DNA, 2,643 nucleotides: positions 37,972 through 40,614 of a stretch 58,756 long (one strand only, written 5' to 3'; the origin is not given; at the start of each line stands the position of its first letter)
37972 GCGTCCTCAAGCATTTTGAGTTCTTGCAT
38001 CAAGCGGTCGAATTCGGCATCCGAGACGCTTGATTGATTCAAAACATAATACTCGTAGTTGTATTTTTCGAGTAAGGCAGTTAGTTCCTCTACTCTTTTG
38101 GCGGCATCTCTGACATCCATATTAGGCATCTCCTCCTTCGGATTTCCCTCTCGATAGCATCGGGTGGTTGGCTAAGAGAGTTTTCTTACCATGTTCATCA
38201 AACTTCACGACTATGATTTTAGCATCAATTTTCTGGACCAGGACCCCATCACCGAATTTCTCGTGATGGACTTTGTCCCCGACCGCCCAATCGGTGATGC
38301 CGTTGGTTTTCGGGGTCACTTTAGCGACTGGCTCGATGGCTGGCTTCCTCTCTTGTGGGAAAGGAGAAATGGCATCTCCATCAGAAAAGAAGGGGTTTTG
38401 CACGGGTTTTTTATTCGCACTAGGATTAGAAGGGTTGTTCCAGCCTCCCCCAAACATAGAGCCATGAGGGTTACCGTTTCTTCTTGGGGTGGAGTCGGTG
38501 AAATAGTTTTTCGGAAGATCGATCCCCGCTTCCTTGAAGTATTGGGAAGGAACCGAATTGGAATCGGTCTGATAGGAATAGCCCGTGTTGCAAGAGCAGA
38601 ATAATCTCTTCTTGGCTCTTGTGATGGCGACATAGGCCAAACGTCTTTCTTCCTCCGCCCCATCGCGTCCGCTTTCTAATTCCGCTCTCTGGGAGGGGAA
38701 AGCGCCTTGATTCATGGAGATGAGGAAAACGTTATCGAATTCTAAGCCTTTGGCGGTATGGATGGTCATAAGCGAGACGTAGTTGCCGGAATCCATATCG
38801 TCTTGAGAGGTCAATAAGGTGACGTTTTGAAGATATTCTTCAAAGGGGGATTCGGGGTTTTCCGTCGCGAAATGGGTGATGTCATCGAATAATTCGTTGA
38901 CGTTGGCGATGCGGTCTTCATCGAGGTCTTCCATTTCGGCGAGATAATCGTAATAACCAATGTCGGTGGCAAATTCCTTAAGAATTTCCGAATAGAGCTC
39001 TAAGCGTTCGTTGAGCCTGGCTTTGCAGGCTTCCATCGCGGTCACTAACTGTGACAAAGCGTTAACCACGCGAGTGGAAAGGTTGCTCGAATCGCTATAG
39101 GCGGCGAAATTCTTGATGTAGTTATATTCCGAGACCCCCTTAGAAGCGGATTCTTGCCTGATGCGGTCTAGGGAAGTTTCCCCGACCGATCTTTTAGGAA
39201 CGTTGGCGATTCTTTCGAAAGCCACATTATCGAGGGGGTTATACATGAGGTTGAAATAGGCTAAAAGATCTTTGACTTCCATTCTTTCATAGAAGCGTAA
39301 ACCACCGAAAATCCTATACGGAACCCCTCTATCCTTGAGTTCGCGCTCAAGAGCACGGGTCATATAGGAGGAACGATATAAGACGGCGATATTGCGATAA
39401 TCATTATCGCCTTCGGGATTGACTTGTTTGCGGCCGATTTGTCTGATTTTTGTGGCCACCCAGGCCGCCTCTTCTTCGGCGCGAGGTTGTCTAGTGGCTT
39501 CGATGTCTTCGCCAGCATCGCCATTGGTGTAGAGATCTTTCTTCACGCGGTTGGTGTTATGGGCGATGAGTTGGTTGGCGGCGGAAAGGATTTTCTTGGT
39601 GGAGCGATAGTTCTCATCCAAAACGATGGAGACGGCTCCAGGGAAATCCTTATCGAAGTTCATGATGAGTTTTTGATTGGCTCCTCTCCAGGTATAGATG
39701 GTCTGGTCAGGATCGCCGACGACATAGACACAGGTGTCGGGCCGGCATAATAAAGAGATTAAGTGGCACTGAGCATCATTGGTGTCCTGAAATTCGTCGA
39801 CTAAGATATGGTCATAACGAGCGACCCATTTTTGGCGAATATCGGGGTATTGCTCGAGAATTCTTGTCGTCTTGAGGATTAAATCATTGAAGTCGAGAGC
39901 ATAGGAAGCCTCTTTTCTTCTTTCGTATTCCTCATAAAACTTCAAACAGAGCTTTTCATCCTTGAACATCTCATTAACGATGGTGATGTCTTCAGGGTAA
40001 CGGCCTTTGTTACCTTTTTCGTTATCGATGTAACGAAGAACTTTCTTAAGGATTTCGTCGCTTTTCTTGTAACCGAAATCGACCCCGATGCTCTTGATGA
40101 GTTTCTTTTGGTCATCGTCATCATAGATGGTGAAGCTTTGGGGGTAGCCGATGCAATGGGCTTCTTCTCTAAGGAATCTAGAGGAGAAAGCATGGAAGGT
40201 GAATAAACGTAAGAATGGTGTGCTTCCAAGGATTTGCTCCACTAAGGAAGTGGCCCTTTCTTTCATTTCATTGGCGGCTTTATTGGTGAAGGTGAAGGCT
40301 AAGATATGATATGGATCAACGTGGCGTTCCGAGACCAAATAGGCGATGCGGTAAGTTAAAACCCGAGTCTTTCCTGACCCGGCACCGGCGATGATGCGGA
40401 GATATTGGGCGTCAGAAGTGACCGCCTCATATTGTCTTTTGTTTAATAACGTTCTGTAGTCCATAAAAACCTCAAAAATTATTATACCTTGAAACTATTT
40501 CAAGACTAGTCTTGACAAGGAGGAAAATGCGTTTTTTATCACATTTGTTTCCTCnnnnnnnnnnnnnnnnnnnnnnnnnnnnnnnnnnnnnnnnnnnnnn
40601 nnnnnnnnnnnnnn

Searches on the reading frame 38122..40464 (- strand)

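Call 43: search_protein_families(library=pfam, proteins=[window:38122-40464:-], max_evalue=0.0001)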
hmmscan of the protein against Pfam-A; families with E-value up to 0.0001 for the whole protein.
window:38122-40464:- (780 aa): 6 families
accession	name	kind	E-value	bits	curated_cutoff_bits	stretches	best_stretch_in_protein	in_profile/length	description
PF00580.27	UvrD-helicase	-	6.2e-78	262.6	23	1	7-275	1-271/271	UvrD/REP helicase N-terminal domain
PF13361.12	UvrD_C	-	4.5e-75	253.7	25.6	1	280-626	1-348/350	UvrD-like helicase C-terminal domain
PF13245.12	AAA_19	-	1.5e-22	80.7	25.1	1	11-258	1-132/134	AAA domain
PF13538.12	UvrD_C_2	-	3.6e-10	40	27.4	1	563-622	2-50/52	UvrD-like helicase C-terminal domain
PF13604.12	AAA_30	-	1.5e-07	31.8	27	0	7-71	2-66/191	AAA domain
PF01443.25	Viral_helicase1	-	2.8e-06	27.8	21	0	526-621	140-224/228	Viral superfamily 1 RNA helicase core domain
